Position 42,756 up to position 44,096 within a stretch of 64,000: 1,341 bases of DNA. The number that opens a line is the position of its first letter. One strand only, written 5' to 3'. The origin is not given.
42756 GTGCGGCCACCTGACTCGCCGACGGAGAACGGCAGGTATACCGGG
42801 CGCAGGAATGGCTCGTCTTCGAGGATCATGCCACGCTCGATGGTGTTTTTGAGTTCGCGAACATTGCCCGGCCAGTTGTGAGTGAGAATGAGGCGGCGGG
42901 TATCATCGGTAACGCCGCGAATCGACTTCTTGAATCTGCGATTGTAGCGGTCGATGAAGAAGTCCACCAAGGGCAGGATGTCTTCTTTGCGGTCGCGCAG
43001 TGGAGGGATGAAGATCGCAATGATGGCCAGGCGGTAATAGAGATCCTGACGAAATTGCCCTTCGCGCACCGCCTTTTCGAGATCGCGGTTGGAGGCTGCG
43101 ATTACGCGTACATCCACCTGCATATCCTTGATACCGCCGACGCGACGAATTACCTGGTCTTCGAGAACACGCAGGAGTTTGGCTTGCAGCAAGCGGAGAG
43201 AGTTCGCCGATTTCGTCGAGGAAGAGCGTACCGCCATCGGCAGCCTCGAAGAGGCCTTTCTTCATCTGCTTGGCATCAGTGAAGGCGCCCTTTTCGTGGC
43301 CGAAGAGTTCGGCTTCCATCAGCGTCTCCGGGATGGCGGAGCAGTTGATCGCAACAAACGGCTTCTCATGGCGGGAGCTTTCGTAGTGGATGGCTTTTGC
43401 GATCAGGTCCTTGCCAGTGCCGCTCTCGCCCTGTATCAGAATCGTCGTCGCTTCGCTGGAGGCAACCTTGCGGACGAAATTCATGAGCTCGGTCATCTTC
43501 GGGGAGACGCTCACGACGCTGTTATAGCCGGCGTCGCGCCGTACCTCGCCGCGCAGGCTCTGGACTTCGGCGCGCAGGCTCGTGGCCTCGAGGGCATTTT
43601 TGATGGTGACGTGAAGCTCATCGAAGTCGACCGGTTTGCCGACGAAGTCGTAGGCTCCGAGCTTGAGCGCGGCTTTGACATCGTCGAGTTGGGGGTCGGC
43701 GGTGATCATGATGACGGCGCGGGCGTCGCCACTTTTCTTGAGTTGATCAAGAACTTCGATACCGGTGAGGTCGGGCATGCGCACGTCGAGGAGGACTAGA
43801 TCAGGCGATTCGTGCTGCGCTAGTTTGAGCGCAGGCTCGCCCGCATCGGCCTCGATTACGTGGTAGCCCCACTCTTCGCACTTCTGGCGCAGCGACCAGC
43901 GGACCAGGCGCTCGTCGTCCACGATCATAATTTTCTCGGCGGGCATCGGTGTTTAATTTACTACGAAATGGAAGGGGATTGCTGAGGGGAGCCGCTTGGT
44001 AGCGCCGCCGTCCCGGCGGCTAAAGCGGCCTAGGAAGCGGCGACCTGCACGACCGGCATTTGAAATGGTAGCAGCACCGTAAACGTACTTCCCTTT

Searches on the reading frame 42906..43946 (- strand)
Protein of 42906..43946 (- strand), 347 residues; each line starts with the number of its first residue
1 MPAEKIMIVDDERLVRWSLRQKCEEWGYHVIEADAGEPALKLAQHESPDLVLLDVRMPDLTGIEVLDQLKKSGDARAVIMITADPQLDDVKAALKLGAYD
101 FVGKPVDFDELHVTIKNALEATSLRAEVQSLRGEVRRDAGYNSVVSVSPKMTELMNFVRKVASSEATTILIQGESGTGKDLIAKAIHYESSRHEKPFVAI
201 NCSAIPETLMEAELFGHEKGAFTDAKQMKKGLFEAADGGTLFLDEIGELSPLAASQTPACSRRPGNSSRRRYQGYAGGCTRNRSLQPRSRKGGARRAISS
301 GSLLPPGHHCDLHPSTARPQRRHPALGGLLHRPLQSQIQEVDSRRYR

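Call 77: search_protein_families(library=pfam, proteins=[window:42906-43946:-], max_evalue=0.0001)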
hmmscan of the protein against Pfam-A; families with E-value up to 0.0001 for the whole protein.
window:42906-43946:- (347 aa): 4 families
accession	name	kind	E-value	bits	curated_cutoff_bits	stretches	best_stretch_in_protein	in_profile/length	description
PF00158.32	Sigma54_activat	-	5e-43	147.1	20.2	1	146-251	3-107/168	Sigma-54 interaction domain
PF00072.30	Response_reg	-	9.9e-30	103.4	30.2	1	6-115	1-110/111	Response regulator receiver domain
PF14532.12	Sigma54_activ_2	-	7.5e-11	42.9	25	1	148-253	4-85/138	Sigma-54 interaction domain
PF00004.35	AAA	-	5.1e-05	24.2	21.2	0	169-253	1-73/131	ATPase family associated with various cellular activities (AAA)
